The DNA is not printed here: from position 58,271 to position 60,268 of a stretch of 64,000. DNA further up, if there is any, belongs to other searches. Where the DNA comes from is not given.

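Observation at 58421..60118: PMT-family O-mannosyltransferase lacking the MIR-domain loop (bacterial-type architecture) in a eukaryotic gene context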

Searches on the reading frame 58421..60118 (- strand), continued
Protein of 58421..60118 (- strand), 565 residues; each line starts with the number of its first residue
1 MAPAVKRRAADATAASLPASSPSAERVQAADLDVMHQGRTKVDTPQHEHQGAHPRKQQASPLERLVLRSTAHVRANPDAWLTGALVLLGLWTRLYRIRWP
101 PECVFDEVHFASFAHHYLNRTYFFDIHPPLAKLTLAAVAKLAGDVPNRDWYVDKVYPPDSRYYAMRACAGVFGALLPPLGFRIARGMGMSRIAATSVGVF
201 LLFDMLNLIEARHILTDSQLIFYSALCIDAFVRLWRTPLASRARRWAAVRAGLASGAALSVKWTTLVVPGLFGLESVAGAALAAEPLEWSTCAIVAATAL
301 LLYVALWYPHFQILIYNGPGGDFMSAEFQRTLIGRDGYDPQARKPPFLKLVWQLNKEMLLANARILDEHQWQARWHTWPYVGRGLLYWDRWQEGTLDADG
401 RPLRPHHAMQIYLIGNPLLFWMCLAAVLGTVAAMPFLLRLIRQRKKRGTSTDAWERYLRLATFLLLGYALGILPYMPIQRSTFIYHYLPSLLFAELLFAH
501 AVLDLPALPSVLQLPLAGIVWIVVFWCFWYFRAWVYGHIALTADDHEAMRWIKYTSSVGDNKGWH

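Call 33: list_cluster_members(proteins=[P0005, P0008, P0009, P0012, P0014, P0017, P0019, P0025, P0029, P0036])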
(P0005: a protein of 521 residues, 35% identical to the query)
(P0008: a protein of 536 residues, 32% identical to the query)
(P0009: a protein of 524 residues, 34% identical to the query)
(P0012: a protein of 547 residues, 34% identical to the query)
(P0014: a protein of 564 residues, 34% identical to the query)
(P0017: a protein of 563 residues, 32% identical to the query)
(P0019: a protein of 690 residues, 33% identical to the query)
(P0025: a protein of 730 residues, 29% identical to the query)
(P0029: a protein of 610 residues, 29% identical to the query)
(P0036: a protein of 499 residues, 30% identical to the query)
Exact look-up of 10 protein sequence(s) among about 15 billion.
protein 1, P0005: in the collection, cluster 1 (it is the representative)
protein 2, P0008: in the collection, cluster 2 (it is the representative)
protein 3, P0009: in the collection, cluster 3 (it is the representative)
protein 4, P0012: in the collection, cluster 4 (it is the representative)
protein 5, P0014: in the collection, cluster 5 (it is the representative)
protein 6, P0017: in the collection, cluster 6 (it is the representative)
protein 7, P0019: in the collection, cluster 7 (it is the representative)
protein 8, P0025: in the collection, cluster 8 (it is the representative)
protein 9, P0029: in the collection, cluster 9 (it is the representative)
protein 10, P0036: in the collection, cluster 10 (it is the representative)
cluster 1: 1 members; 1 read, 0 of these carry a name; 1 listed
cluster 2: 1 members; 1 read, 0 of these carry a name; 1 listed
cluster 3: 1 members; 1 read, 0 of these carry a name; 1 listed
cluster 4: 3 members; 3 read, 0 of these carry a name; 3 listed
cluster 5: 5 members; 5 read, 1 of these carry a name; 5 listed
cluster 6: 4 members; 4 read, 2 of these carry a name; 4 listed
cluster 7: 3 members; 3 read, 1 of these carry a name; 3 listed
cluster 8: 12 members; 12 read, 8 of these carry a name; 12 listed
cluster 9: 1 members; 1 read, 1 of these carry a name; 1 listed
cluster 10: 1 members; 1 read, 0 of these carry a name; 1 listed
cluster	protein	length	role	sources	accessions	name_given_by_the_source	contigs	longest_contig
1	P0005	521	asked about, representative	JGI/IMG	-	-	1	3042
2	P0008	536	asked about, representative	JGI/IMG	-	-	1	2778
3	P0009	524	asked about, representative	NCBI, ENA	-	-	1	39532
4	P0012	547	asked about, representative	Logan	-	-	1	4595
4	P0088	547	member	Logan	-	-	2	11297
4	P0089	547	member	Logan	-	-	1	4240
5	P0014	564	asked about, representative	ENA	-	-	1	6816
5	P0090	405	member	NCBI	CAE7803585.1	rt, partial [Symbiodinium sp. KB8]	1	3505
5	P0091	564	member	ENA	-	-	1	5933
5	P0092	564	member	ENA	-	-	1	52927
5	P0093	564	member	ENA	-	-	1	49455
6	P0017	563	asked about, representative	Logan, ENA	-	-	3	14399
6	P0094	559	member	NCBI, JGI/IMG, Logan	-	dolichyl-phosphate-mannose--protein O-mannosyl transferase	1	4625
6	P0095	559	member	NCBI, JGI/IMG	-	dolichyl-phosphate-mannose--protein O-mannosyl transferase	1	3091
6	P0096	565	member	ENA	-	-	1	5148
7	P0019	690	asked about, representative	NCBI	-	-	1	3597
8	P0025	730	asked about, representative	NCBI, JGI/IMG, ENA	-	dolichyl-phosphate-mannose--protein O-mannosyl transferase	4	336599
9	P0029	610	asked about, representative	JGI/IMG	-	dolichyl-phosphate-mannose--protein O-mannosyl transferase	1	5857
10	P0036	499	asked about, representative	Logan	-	-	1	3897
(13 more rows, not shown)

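Call 34: find_encoding_contigs(protein=P0070, flank=10000, max_places=4)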
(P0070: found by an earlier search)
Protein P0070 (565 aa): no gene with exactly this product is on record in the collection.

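Call 46: predict_structure(alignment_id=A1)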
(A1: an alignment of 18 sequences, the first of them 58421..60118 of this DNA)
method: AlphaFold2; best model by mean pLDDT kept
length: 565 residues; sequences in the alignment: 18
mean_pLDDT: 79.8   pTM: 0.81
mean pLDDT of the five models: 79.8, 78.4, 76.5, 75.1, 74.8
residues with pLDDT >= 90: 234; 70-90: 198; 50-70: 69; < 50: 64
segments of 3 or more residues with pLDDT < 50: 1-53, 557-565
pLDDT, mean of each block of 10 residues (from residue 1): 37 38 37 38 42 58 83 86 94 84 76 88 87 91 75 68 86 93 95 97 76 71 93 89 94 94 78 67 68 93 94 91 91 94 94 89 65 58 71 80 87 84 94 96 95 93 92 71 70 95 95 97 93 84 85 54 38
secondary structure, 60 per line:
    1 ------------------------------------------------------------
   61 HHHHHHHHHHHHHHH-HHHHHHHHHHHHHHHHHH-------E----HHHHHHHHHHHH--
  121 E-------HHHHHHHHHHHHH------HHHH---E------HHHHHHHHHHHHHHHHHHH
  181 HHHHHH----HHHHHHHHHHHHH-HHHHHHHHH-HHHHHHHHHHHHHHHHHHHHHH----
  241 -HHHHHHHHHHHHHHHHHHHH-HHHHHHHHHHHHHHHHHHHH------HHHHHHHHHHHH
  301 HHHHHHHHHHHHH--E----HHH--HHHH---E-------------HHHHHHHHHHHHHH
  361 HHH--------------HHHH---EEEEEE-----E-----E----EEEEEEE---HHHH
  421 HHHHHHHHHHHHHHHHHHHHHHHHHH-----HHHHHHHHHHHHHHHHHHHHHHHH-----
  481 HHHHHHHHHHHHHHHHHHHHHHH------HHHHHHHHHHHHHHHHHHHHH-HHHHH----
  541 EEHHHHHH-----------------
elements in order: H61-75 H77-94 H107-118 H129-141 H148-151 H162-186 H191-203 H205-213 H215-236 H242-261 H263-282 H289-313 H326-329 H347-363 H378-381 E385-390 E407-413 H417-446 H452-475 H481-503 H510-530 H532-536 H543-548

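Call 48: search_protein_representatives(protein=window:58421-60118:-)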
Query: 565 residues. Proteins with E-value up to 0.001 (for the whole library): 2776; up to 1e-10: 1431; up to 1e-30: 317. The best 150 are listed.
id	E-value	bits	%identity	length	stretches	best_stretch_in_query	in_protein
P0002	4.1e-288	973.2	78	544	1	41-565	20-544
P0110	4.4e-82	292.8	39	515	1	77-552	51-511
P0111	8.7e-81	288.6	41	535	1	85-552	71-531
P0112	1.4e-80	287.8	43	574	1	74-552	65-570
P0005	2.1e-79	284.0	40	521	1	77-552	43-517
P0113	3.7e-77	276.6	41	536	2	99-404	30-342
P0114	5.2e-77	276.1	37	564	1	84-544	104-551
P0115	5.6e-77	276.0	36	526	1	76-552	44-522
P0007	2.3e-75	270.6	38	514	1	72-547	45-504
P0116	2.5e-75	270.6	39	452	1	103-552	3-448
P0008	9.8e-75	268.6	35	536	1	56-552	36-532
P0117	4.5e-73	263.1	36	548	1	78-552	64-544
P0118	2.2e-72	260.8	36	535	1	75-553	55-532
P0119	5.3e-71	256.2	36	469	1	103-553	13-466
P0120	1.2e-70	255.1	35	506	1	88-549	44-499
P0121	4.6e-69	249.9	39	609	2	81-448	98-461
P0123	1.3e-68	248.4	38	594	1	67-554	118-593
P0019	2.4e-52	194.7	35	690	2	239-552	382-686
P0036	1.0e-43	166.2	35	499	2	85-277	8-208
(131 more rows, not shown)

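Call 49: list_cluster_members(proteins=[P0110, P0111, P0112, P0113, P0114, P0115, P0117, P0118, P0121, P0123])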
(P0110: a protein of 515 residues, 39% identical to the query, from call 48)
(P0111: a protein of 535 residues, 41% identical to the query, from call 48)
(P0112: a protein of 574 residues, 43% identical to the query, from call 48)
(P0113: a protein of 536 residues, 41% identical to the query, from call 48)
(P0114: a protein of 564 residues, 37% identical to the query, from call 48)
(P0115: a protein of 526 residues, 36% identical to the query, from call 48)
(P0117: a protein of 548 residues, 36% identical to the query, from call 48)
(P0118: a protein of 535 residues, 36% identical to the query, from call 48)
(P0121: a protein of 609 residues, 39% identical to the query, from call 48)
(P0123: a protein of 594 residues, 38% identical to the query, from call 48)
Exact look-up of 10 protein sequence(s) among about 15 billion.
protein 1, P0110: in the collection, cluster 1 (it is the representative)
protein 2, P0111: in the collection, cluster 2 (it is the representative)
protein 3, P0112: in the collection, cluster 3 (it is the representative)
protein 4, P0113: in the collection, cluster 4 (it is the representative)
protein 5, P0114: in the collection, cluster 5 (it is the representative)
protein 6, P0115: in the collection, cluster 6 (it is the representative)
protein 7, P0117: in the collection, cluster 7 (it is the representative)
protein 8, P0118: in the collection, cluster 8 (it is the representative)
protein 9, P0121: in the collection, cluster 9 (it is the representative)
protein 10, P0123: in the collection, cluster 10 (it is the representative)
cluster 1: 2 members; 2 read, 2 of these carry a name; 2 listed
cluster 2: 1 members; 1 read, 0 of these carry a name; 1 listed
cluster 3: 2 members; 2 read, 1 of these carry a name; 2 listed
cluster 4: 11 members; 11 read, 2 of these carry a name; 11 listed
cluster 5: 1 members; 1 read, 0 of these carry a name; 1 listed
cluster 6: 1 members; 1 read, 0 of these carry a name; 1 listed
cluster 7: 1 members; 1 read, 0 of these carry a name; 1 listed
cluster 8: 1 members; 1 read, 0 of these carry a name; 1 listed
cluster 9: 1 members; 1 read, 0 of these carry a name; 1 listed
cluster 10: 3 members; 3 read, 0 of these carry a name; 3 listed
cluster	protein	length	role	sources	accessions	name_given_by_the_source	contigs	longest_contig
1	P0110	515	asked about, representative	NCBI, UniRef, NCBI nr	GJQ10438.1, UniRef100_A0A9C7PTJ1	hypothetical protein GpartN1_g2229.t1 [Galdieria partita] | Dolichyl-phosphate-mannose--protein mannosyltransferase n=1 Tax=Galdieria partita ...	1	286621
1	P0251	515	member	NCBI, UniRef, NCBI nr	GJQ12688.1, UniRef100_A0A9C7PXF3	hypothetical protein GpartN1_g4479.t1 [Galdieria partita] | Dolichyl-phosphate-mannose--protein mannosyltransferase n=1 Tax=Galdieria partita ...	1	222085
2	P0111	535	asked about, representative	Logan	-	-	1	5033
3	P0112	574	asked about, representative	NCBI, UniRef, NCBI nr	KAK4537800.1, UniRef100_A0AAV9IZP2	hypothetical protein CDCA_CDCA14G3825 [Cyanidium caldarium] | Dolichyl-phosphate-mannose--protein mannosyltransferase n=1 Tax=Cyanidium caldarium ...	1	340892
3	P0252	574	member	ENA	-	-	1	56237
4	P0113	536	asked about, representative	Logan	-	-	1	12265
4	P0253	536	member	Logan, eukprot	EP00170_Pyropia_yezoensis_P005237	contig_21351_g5251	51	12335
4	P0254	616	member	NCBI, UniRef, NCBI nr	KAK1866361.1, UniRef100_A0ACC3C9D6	hypothetical protein I4F81_008881 [Pyropia yezoensis] | Uncharacterized protein n=1 Tax=Pyropia yezoensis TaxID=2788 RepID=A0ACC3C9D6_PYRYE | hypothetical protein I4F81_008881 [Neopyropia yezoensis]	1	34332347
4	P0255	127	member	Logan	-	-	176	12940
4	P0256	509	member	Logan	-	-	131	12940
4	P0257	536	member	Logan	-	-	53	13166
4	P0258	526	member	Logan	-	-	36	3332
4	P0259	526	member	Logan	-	-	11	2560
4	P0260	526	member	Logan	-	-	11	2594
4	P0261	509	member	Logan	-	-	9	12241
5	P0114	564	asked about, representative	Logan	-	-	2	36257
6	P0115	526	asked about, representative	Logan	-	-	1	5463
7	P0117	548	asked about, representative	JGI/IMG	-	-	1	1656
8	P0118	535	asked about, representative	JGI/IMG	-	-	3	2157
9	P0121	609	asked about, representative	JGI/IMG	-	-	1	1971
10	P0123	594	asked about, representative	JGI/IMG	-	-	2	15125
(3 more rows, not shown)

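Call 50: fold_search(model_id=the predicted structure, library=pdb)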
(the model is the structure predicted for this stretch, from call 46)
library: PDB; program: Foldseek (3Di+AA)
matches with E <= 10: 351; with E <= 0.001: 21
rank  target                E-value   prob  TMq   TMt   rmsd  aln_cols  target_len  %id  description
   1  9i5k_A                3.4e-21  1.00  0.72  0.82   3.3       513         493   24  Structure of the Chaetomium thermophilum Pmt4 homodimer (C2 symmetry) (released 2025-12-24)
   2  9i5l_A                2.9e-18  1.00  0.72  0.58   6.6       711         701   18  Structure of the Chaetomium thermophilum Pmt4 homodimer (C1 symmetry) (released 2025-12-24)
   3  9e6i_B                3.6e-18  1.00  0.72  0.57   5.3       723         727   18  Cryo-EM structure of Saccharomyces cerevisiae Pmt4-Ccw5 complex (released 2025-10-15)
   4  9e61_B                6.7e-18  1.00  0.72  0.56   5.4       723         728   18  Cryo-EM structure of Saccharomyces cerevisiae Pmt4 apo form (released 2025-10-15)
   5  9e61_A                1.6e-17  1.00  0.72  0.56   5.7       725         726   18  Cryo-EM structure of Saccharomyces cerevisiae Pmt4 apo form (released 2025-10-15)
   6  6p25_B                5.3e-17  1.00  0.73  0.61   3.9       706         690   19  Structure of S. cerevisiae protein O-mannosyltransferase Pmt1-Pmt2 complex bound to the sugar donor and a peptide acce (released 2019-07-10)
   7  6p25_A                2.8e-16  1.00  0.71  0.56   5.2       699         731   18  Structure of S. cerevisiae protein O-mannosyltransferase Pmt1-Pmt2 complex bound to the sugar donor and a peptide acce (released 2019-07-10)
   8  7e9s_A                9.4e-06  1.00  0.47  0.32  14.0       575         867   10  Archaeal oligosaccharyltransferase AglB from Archaeoglobus fulgidus in complex with an inhibitory peptide and a dolich (released 2021-09-08)
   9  3wak                  1.1e-05  1.00  0.45  0.31  15.7       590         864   10  Crystal structure of the Archaeoglobus fulgidus oligosaccharyltransferase (O29867_ARCFU) in the apo form (released 2013-10-30)
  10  5gmy_A                2.0e-05  1.00  0.45  0.32  10.9       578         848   10  Crystal structure of the Archaeoglobus fulgidus oligosaccharyltransferase (O29867_ARCFU) tethered with an acceptor pep (released 2017-02-01)
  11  3waj                  2.8e-05  1.00  0.45  0.33   9.8       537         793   10  Crystal structure of the Archaeoglobus fulgidus oligosaccharyltransferase (O29867_ARCFU) complex with Zn and sulfate (released 2013-10-30)
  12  8age_A                1.1e-04  1.00  0.38  0.34  12.5       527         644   11  Structure of yeast oligosaccharylransferase complex with acceptor peptide bound (released 2022-12-07)
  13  5ezm                  2.1e-04  1.00  0.32  0.33  20.7       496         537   14  Crystal Structure of ArnT from Cupriavidus metallidurans in the apo state (released 2016-02-17)
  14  5f15                  3.3e-04  1.00  0.42  0.43   7.2       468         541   15  Crystal Structure of ArnT from Cupriavidus metallidurans bound to Undecaprenyl phosphate (released 2016-02-17)
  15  6ezn_F                5.0e-04  1.00  0.41  0.36  15.9       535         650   11  Cryo-EM structure of the yeast oligosaccharyltransferase (OST) complex (released 2018-01-17)
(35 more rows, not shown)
